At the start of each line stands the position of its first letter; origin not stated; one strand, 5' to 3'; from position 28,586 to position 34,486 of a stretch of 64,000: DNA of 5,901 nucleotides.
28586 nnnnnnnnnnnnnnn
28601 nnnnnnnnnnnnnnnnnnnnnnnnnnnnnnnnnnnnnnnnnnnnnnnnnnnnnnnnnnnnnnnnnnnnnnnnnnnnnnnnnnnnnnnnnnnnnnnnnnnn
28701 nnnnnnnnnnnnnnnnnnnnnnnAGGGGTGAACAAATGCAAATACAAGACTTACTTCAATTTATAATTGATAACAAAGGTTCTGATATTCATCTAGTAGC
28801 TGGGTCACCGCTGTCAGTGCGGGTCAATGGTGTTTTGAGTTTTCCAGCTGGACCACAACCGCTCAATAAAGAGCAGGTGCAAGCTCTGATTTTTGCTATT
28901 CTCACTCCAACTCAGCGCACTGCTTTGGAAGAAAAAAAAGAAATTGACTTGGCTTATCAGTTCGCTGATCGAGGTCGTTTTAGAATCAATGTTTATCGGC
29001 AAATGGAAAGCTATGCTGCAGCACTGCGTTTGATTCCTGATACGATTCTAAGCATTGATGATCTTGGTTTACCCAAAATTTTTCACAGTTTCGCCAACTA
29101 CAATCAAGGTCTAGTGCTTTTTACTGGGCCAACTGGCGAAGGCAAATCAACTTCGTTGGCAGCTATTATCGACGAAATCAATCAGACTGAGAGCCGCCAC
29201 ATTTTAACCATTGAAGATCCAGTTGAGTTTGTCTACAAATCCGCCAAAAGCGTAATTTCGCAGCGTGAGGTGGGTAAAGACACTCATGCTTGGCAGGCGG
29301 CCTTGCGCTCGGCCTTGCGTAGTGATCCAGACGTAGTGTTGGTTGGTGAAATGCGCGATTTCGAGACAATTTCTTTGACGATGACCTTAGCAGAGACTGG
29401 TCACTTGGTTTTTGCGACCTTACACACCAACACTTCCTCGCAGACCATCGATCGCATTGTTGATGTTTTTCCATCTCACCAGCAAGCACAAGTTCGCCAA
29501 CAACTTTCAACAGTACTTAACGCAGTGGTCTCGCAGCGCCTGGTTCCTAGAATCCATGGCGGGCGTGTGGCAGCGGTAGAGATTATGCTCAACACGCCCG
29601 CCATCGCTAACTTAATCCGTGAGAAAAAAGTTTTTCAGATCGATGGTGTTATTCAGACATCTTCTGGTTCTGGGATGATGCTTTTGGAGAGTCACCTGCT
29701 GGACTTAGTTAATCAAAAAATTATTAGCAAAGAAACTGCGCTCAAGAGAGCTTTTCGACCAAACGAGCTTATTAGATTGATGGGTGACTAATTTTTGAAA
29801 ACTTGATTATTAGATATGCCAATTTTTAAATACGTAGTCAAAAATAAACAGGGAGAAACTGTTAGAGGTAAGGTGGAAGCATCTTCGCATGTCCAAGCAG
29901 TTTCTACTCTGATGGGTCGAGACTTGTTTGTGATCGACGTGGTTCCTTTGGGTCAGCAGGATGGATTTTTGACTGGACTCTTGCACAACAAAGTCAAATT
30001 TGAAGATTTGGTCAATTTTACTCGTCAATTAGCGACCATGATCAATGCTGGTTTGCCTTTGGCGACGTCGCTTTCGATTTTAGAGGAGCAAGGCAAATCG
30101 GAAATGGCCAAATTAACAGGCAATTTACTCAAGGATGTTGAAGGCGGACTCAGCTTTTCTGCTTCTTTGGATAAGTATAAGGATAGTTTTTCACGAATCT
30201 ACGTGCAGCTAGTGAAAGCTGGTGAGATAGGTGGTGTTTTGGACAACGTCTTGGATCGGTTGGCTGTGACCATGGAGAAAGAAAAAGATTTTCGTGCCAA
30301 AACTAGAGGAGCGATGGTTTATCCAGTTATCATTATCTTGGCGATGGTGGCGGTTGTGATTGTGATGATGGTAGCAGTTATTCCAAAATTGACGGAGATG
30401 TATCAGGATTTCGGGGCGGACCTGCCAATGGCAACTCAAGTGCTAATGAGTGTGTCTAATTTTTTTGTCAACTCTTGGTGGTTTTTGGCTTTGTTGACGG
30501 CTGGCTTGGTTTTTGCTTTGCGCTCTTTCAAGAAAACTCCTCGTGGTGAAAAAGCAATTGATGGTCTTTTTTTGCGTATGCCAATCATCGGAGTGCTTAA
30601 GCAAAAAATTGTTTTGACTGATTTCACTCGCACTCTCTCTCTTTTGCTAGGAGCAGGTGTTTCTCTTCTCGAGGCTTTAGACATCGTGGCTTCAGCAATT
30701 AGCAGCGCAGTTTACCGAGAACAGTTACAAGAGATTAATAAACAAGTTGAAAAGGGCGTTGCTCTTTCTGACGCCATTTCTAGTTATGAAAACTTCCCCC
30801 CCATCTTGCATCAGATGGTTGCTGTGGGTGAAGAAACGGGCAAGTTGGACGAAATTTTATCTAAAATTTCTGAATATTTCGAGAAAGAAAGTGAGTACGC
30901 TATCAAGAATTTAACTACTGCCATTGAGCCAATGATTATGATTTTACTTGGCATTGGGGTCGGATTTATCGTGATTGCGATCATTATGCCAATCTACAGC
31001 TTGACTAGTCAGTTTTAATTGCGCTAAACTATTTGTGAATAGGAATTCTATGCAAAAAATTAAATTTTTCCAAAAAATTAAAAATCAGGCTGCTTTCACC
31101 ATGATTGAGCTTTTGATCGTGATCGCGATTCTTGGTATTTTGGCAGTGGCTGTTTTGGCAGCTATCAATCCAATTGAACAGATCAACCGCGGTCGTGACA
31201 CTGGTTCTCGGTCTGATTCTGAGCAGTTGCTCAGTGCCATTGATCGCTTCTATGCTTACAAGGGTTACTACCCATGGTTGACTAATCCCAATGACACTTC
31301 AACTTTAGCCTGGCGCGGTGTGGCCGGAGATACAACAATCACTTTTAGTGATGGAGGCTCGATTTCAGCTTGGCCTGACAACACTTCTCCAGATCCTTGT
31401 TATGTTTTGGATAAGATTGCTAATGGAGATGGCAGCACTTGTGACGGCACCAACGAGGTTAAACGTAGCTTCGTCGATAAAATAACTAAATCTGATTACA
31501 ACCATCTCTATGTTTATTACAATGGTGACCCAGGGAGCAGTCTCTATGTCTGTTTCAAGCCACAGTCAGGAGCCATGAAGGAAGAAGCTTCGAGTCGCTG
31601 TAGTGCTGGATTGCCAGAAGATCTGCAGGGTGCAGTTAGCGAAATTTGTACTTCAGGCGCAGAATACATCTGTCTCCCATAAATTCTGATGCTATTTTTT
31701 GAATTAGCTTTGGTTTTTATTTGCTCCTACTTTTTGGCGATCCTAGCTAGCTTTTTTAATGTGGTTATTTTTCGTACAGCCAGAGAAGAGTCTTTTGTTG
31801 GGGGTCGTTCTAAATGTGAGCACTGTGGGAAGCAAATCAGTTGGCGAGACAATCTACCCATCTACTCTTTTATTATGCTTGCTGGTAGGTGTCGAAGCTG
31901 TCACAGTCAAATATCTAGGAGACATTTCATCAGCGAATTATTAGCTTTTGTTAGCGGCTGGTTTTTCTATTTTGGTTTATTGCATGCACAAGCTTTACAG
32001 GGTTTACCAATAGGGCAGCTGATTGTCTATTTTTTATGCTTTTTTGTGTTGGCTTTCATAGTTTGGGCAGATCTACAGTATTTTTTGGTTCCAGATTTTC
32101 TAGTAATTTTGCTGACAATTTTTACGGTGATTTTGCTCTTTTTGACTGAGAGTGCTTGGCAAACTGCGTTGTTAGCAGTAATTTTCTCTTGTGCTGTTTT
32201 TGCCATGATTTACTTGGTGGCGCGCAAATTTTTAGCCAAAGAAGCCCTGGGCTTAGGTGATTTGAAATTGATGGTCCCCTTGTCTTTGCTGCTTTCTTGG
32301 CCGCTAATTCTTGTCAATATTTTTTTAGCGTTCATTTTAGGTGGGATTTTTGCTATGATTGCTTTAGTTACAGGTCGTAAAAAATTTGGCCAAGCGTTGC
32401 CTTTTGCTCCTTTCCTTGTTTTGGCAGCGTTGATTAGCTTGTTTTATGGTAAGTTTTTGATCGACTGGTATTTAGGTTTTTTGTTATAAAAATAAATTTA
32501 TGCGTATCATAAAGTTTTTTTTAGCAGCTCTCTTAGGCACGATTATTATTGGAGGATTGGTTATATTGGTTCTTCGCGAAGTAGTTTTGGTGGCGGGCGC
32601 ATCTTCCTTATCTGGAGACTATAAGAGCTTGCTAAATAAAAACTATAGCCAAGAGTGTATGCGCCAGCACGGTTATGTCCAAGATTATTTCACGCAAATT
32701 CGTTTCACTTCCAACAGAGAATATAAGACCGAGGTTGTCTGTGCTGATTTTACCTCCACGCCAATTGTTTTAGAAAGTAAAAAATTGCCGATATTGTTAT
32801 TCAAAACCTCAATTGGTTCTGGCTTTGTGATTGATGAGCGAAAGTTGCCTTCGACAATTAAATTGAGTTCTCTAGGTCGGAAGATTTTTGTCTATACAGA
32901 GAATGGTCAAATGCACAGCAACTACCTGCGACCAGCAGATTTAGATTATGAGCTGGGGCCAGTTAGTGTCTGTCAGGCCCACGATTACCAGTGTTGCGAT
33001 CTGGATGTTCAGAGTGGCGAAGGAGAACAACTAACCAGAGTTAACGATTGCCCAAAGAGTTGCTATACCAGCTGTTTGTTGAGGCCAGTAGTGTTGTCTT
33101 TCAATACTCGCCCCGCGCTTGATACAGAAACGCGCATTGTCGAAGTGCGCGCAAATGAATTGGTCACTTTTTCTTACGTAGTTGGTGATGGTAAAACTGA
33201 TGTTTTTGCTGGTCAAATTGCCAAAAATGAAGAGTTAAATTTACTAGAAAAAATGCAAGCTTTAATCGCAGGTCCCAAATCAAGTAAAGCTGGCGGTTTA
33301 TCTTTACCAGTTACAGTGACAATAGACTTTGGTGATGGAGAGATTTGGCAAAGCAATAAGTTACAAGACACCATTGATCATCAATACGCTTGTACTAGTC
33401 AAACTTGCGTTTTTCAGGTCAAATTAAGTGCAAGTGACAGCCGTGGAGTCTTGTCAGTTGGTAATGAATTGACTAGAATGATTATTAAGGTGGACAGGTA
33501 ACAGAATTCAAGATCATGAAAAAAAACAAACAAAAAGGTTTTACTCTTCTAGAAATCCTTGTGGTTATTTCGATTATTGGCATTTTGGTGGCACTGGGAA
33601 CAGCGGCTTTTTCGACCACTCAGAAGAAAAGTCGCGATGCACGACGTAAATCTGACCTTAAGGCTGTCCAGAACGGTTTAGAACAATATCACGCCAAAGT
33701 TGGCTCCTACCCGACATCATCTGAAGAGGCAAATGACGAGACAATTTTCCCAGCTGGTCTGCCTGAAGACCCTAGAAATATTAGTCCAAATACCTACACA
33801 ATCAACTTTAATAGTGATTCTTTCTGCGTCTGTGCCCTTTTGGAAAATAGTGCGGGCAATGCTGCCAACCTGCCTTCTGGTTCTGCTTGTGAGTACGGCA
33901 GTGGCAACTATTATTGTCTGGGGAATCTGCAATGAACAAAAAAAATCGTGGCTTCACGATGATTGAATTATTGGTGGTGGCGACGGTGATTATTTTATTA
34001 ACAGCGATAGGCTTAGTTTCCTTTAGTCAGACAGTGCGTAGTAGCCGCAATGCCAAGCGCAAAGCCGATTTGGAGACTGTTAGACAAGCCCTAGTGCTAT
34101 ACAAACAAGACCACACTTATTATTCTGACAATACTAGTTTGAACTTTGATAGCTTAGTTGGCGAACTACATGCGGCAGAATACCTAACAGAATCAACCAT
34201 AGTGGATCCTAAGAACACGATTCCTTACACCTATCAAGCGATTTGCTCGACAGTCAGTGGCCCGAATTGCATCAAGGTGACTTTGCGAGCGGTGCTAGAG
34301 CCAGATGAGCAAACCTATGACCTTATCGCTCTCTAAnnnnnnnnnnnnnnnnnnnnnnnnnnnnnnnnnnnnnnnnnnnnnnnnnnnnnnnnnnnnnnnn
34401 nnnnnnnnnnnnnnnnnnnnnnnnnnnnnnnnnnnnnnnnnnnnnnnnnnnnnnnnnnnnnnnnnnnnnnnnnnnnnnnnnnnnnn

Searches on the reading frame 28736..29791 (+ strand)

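Call 8: search_protein_families(library=pfam, proteins=[window:28736-29791:+], max_evalue=0.001)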
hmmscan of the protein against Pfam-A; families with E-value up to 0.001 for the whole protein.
window:28736-29791:+ (351 aa): 1 family
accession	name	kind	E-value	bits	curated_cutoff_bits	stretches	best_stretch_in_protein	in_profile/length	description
PF00437.27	T2SSE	-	1.3e-44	152.8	24.9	1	3-273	12-281/370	Type II/IV secretion system protein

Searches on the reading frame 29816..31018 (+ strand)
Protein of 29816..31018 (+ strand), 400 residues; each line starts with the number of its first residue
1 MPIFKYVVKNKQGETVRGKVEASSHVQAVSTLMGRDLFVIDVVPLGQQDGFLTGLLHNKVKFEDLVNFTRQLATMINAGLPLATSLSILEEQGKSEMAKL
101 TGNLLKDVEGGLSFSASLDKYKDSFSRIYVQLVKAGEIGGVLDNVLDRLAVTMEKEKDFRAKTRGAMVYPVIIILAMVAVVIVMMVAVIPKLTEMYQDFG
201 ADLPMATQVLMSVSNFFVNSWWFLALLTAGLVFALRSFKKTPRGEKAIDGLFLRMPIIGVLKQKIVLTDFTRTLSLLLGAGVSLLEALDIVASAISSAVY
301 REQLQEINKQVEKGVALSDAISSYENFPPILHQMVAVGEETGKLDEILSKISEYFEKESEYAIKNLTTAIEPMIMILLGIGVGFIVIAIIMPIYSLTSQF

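Call 8: search_protein_families(library=pfam, proteins=[window:29816-31018:+], max_evalue=0.001)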
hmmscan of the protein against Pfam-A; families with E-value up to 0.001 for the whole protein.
window:29816-31018:+ (400 aa): 1 family
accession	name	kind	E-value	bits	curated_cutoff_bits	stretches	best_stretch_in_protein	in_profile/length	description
PF00482.28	T2SSF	-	2.8e-64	215.1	25.2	2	270-392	1-125/125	Type II secretion system (T2SS), protein F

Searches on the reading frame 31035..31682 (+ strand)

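Call 8: search_protein_families(library=pfam, proteins=[window:31035-31682:+], max_evalue=0.001)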
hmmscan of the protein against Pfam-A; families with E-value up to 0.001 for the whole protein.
window:31035-31682:+ (215 aa): 1 family
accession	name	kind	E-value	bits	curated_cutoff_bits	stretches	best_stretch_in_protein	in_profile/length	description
PF07963.17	N_methyl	-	5.3e-08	32.6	21.2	1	16-41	2-27/27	Prokaryotic N-terminal methylation motif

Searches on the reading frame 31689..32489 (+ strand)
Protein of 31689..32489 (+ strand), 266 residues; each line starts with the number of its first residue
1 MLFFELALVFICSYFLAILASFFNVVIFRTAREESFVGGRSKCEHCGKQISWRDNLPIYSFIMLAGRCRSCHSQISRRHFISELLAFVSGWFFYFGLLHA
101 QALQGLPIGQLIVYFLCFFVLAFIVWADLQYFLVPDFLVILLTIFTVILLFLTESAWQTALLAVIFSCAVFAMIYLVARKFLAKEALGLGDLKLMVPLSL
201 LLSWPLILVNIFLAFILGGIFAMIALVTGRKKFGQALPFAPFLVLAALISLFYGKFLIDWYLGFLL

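Call 8: search_protein_families(library=pfam, proteins=[window:31689-32489:+], max_evalue=0.001)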
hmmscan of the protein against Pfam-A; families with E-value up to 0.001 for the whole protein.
window:31689-32489:+ (266 aa): 2 families
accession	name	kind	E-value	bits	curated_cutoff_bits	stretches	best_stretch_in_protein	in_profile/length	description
PF06750.18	A24_N_bact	-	1.1e-24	86.7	23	1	17-92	4-79/84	Bacterial Peptidase A24 N-terminal domain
PF01478.23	Peptidase_A24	-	1.7e-11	44.9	26.5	1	116-223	2-104/104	Type IV leader peptidase family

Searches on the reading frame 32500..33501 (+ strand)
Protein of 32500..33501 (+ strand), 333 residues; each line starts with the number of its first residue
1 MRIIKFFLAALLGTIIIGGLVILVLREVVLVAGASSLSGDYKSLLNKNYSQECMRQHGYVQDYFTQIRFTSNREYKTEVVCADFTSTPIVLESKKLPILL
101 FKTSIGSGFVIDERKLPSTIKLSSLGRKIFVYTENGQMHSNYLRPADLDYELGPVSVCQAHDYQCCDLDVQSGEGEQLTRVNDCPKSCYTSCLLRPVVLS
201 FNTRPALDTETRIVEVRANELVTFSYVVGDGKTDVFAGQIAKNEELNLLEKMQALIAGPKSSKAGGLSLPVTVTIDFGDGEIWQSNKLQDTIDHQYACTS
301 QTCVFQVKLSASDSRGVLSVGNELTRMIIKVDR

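Call 4: search_protein_families(library=pfam, proteins=[window:32500-33501:+], max_evalue=0.1)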
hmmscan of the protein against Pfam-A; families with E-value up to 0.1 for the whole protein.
window:32500-33501:+ (333 aa): 2 families
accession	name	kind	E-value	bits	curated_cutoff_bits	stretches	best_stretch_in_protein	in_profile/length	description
PF18911.6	PKD_4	-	0.027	14.9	27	0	270-319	34-76/85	PKD domain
PF00801.26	PKD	-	0.028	14.9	23.5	0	271-317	30-71/80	PKD domain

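Call 5: search_protein_families(library=ncbifam, proteins=[window:32500-33501:+], max_evalue=0.1)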
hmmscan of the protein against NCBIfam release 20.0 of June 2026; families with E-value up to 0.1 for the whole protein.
window:32500-33501:+ (333 aa): 0 families

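Call 67: search_solved_structures(query=A3, max_evalue=10)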
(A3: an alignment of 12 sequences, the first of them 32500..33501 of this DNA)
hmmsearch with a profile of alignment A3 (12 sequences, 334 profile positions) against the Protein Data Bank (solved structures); distinct sequences matched with E-value up to 10: 4.
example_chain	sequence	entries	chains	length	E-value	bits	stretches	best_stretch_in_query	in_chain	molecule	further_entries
9ow5_C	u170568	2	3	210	0.071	15.4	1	45-158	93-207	Spike glycoprotein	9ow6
9ow3_C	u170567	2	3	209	0.074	15.3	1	45-158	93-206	Spike glycoprotein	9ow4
4b5q_A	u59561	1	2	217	0.089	15.1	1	142-181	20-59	GLYCOSIDE HYDROLASE FAMILY 61 PROTEIN D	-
9xwm_A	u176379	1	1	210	0.13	14.5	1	45-158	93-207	MO1 RBD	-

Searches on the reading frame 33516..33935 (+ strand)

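Call 4: search_protein_families(library=pfam, proteins=[window:33516-33935:+], max_evalue=0.1)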
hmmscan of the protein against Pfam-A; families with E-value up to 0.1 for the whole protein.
window:33516-33935:+ (139 aa): 4 families
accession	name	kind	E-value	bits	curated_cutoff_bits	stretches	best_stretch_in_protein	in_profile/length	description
PF07963.17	N_methyl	-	1.6e-09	37.3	21.2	1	3-27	1-25/27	Prokaryotic N-terminal methylation motif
PF08334.16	T2SSG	-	0.0031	18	21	1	35-70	5-40/108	Type II secretion system (T2SS), protein G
PF05568.16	ASFV_J13L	-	0.021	15.1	23.6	1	11-87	34-106/189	African swine fever virus J13L protein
PF16732.10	ComP_DUS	-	0.059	14.7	27.3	1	36-98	7-60/87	Type IV minor pilin ComP, DNA uptake sequence receptor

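Call 5: search_protein_families(library=ncbifam, proteins=[window:33516-33935:+], max_evalue=0.1)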
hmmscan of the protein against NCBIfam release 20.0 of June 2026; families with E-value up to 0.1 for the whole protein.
window:33516-33935:+ (139 aa): 17 families
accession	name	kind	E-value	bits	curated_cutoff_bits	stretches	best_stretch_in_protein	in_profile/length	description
TIGR01710.1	typeII_sec_gspG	equivalog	5.4e-14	52.4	88.85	1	7-71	1-65/134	type II secretion system major pseudopilin GspG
TIGR01708.2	typeII_sec_gspH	equivalog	1.1e-08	35.3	80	1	6-43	1-38/169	type II secretion system minor pseudopilin GspH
TIGR02532.1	IV_pilin_GFxxxE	domain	2.2e-08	33.6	16.3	1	6-28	1-23/24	prepilin-type N-terminal cleavage/methylation domain-containing protein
NF041775.1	typeIV_PilA_Myxo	equivalog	2.4e-08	34.2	400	1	5-65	9-69/214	type IV pilin protein PilA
NF040999.1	pilin_ComGC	equivalog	2.7e-07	30.7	75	1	6-77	1-72/84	competence type IV pilus major pilin ComGC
NF007862.0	PRK10574.1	equivalog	5.4e-07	29.8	138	1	4-38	2-36/145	prepilin peptidase-dependent pilin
NF007800.0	PRK10506.1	equivalog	1.5e-06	28.1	158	1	3-43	5-45/163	prepilin peptidase-dependent protein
NF041013.1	T4P_ComGE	equivalog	6.8e-06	26.1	49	1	4-48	1-45/83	competence type IV pilus minor pilin ComGE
NF041002.1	pilin_ComGF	equivalog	0.00014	22.1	80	1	6-47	1-42/139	competence type IV pilus minor pilin ComGF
TIGR02596.1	TIGR02596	subfamily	0.00015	21.9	70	1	9-39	1-31/196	Verru_Chthon cassette protein D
NF040982.1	ComGD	equivalog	0.00026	21.4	70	1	6-40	1-35/139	competence type IV pilus minor pilin ComGD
TIGR02599.1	TIGR02599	subfamily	0.00052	19.4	256.5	1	8-51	1-45/361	Verru_Chthon cassette protein C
NF007848.0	PRK10557.1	equivalog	0.00079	18.8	120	1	2-50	6-54/192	prepilin peptidase-dependent protein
TIGR01707.1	gspI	equivalog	0.0048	17.4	44.35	1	8-61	1-55/101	type II secretion system minor pseudopilin GspI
NF046005.2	near_gluc_PtsG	equivalog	0.037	14.3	45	1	14-53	6-46/85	MPN207a family PTS transporter accessory protein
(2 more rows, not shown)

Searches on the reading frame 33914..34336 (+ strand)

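Call 4: search_protein_families(library=pfam, proteins=[window:33914-34336:+], max_evalue=0.1)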
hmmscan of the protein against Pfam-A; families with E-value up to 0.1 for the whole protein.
window:33914-34336:+ (140 aa): 3 families
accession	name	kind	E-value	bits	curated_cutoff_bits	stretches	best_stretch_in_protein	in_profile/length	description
PF07963.17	N_methyl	-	3.8e-06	26.7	21.2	1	9-32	2-25/27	Prokaryotic N-terminal methylation motif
PF25686.1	Betaherpes_U91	-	0.0096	15.8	27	1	13-59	12-55/157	Betaherpesvirus U91 protein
PF16732.10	ComP_DUS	-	0.088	14.1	27.3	0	36-111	2-74/87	Type IV minor pilin ComP, DNA uptake sequence receptor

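Call 5: search_protein_families(library=ncbifam, proteins=[window:33914-34336:+], max_evalue=0.1)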
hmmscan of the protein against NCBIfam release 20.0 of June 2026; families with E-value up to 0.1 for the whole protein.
window:33914-34336:+ (140 aa): 16 families
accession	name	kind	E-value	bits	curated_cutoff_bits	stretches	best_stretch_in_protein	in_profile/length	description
TIGR01710.1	typeII_sec_gspG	equivalog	2.1e-08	34.3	88.85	1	12-73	1-62/134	type II secretion system major pseudopilin GspG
NF041775.1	typeIV_PilA_Myxo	equivalog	1.8e-07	31.3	400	1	5-72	4-71/214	type IV pilin protein PilA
NF007862.0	PRK10574.1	equivalog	9.5e-07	29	138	1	9-65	2-51/145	prepilin peptidase-dependent pilin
NF007800.0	PRK10506.1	equivalog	1.9e-06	27.8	158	1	6-69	3-63/163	prepilin peptidase-dependent protein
TIGR01708.2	typeII_sec_gspH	equivalog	8.1e-06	25.9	80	1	12-53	2-43/169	type II secretion system minor pseudopilin GspH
NF041013.1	T4P_ComGE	equivalog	8.3e-06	25.8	49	1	9-76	1-69/83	competence type IV pilus minor pilin ComGE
NF040982.1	ComGD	equivalog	0.00018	22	70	1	11-78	1-65/139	competence type IV pilus minor pilin ComGD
TIGR02532.1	IV_pilin_GFxxxE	domain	0.00061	19.5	16.3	1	12-33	2-23/24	prepilin-type N-terminal cleavage/methylation domain-containing protein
NF040999.1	pilin_ComGC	equivalog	0.00097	19.3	75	1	12-84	2-74/84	competence type IV pilus major pilin ComGC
NF038304.1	EPS_HpsC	equivalog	0.0072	15.9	200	1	5-40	14-48/318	hormogonium polysaccharide secretion pseudopilin HpsC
TIGR01711.1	gspJ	equivalog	0.0075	16.1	64.85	1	12-68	1-58/192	type II secretion system minor pseudopilin GspJ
NF041002.1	pilin_ComGF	equivalog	0.015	15.5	80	1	11-49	1-38/139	competence type IV pilus minor pilin ComGF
TIGR02596.1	TIGR02596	subfamily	0.024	14.7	70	1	14-47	1-34/196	Verru_Chthon cassette protein D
TIGR02523.1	type_IV_pilV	equivalog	0.05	14.1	52.2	1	12-55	2-41/139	type IV pilus modification protein PilV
NF007848.0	PRK10557.1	equivalog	0.066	12.5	120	0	5-56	4-55/192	prepilin peptidase-dependent protein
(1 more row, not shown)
